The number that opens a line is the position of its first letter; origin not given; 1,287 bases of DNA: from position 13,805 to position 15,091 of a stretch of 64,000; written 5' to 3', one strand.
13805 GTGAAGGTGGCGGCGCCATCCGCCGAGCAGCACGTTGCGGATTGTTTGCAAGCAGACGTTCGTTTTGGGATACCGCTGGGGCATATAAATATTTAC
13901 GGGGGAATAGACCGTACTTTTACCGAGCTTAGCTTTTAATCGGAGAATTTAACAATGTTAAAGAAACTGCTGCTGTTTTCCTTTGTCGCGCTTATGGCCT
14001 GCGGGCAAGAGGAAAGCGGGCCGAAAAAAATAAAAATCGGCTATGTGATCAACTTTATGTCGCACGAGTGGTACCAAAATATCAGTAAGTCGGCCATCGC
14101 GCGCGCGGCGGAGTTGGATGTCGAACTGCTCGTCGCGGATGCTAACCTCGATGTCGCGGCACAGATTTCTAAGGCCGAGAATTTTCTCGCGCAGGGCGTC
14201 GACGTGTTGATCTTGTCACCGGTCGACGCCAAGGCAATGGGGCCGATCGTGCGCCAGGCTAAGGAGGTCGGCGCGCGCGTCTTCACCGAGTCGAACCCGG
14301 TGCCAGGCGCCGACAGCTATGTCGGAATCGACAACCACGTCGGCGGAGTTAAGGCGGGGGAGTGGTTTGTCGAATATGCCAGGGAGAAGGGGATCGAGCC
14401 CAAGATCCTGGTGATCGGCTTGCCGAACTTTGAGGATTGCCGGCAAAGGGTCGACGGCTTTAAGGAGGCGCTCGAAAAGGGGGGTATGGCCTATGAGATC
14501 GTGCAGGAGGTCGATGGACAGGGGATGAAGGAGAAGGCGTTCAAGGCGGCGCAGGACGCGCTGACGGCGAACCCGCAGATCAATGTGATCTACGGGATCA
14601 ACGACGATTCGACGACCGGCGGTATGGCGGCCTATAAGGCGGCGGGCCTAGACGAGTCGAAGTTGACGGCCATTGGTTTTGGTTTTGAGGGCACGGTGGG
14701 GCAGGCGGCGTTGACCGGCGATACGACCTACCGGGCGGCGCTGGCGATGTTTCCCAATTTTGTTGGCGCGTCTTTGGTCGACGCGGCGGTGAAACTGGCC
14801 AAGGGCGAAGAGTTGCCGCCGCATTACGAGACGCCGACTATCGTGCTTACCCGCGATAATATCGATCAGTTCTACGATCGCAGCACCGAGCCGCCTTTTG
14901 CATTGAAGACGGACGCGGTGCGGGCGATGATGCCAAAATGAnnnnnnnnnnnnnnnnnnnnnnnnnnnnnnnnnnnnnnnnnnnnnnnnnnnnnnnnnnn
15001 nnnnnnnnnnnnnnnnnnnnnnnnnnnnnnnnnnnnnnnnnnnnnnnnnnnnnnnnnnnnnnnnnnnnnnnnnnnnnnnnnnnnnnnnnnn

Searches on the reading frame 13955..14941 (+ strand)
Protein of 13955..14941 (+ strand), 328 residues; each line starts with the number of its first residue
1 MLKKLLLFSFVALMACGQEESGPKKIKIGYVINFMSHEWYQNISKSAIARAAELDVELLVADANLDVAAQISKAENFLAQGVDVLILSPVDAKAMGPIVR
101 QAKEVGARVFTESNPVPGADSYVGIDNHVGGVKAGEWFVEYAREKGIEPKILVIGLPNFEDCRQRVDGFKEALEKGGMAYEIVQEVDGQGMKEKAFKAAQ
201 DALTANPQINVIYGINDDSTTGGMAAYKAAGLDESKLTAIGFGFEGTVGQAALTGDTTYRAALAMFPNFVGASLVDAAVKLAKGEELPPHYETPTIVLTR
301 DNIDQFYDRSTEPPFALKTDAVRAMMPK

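Call 3: search_protein_families(library=pfam, proteins=[window:13955-14941:+])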
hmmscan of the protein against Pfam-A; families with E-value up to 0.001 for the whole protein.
window:13955-14941:+ (328 aa): 2 families
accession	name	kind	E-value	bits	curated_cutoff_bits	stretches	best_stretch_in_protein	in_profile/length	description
PF13407.12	Peripla_BP_4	-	3.6e-44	151.7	35.1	1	28-286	1-258/258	Periplasmic binding protein domain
PF00532.27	Peripla_BP_1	-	1.6e-18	67.6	22.2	1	27-258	3-233/281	Periplasmic binding proteins and sugar binding domain of LacI family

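Call 4: search_protein_families(library=ncbifam, proteins=[window:13955-14941:+])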
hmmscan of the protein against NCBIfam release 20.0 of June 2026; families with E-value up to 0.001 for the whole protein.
window:13955-14941:+ (328 aa): 16 families
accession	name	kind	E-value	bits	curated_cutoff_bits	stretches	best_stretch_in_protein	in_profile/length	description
NF007936.0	PRK10653.1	equivalog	1.1e-24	87.3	337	1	14-291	15-286/295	ribose ABC transporter substrate-binding protein RbsB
NF007680.0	PRK10355.1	equivalog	3.9e-17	62.4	504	1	4-233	4-236/331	D-xylose ABC transporter substrate-binding protein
TIGR02634.1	xylF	equivalog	6.3e-16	58.8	389.55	1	28-233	1-209/302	D-xylose ABC transporter substrate-binding protein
NF041827.1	YtfQ_transport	equivalog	1.1e-15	57.4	510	1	3-309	4-314/320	galactofuranose ABC transporter, galactofuranose-binding protein YtfQ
NF011937.0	PRK15408.1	equivalog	2e-10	40.1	384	1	3-243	7-246/340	autoinducer 2 ABC transporter substrate-binding protein LsrB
TIGR02955.1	TMAO_TorT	equivalog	2.8e-07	30.1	310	1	49-214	25-190/295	TMAO reductase system periplasmic protein TorT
NF007075.0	PRK09526.1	subfamily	3.2e-07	29.6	340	1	28-300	66-328/358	LacI family DNA-binding transcriptional regulator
NF007254.0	PRK09701.1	equivalog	5.2e-07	29.1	335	1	20-288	19-293/311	D-allose transporter substrate-binding protein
TIGR02637.1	RhaS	equivalog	1.3e-06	27.9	342.25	1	28-248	1-224/302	rhamnose ABC transporter substrate-binding protein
NF040907.2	ChvE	equivalog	1.7e-06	27.5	460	1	56-140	31-116/324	multiple monosaccharide ABC transporter substrate-binding protein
NF011924.1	PRK15395.1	equivalog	2.2e-06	27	420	1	25-232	25-250/329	galactose/glucose ABC transporter substrate-binding protein MglB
NF052284.1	rhzpin_SBP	equivalog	2.6e-05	23.5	420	1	26-255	1-230/289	rhizopine catabolism ABC transporter substrate-binding protein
NF047341.1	lactose_RbsR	equivalog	5.5e-05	22.7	382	1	24-228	60-256/331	ribose utilization transcriptional repressor RbsR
NF007743.0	PRK10423.1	equivalog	7.4e-05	22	531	1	28-235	62-265/330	ribose operon transcriptional repressor RbsR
NF008185.0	PRK10936.1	equivalog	0.00014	20.9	200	1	49-214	73-235/346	TMAO reductase system periplasmic protein TorT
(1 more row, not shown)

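Call 42: search_solved_structures(query=window:13955-14941:+, max_evalue=1e-10)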
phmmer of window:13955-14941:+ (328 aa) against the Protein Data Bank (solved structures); distinct sequences matched with E-value up to 1e-10: 37.
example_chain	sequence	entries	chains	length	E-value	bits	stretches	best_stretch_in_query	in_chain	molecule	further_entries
5hsg_A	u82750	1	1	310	2.3e-26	96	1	44-306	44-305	Putative ABC transporter, nucleotide binding/ATPase protein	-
2fn8_A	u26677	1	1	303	4.2e-26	95.1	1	26-306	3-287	ribose ABC transporter, periplasmic ribose-binding protein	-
2ioy_A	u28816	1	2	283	1.5e-25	93.4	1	28-304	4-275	Periplasmic sugar-binding protein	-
4yv7_A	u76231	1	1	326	9.5e-25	90.7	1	26-311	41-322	Periplasmic binding protein/LacI transcriptional regulator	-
2gx6_A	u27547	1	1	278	1.6e-24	90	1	27-293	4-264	D-ribose-binding periplasmic protein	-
2fn9_A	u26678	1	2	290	2.2e-24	89.5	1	26-300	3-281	ribose ABC transporter, periplasmic ribose-binding protein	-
1drj_A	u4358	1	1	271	2.8e-23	85.8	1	28-292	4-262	D-RIBOSE-BINDING PROTEIN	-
1urp_A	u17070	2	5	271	3.8e-23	85.4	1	28-292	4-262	D-RIBOSE-BINDING PROTEIN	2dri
1drk_A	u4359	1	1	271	1.6e-22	83.4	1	28-292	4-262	D-RIBOSE-BINDING PROTEIN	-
4ry9_A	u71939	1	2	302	2.3e-22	82.9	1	26-308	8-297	Periplasmic binding protein/LacI transcriptional regulator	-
1dbp_A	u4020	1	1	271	3.2e-22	82.4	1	28-292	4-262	D-RIBOSE-BINDING PROTEIN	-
1ba2_A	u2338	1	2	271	4.1e-22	82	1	28-292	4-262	D-RIBOSE-BINDING PROTEIN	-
4irx_A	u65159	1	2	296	1.2e-21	80.5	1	32-243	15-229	Sugar ABC transporter, periplasmic sugar-binding protein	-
4rwe_A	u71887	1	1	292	2.4e-21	79.5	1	27-305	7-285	Sugar-binding transport protein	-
6hyh_A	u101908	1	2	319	1.5e-19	73.6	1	37-295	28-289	Periplasmic binding protein/LacI transcriptional regulator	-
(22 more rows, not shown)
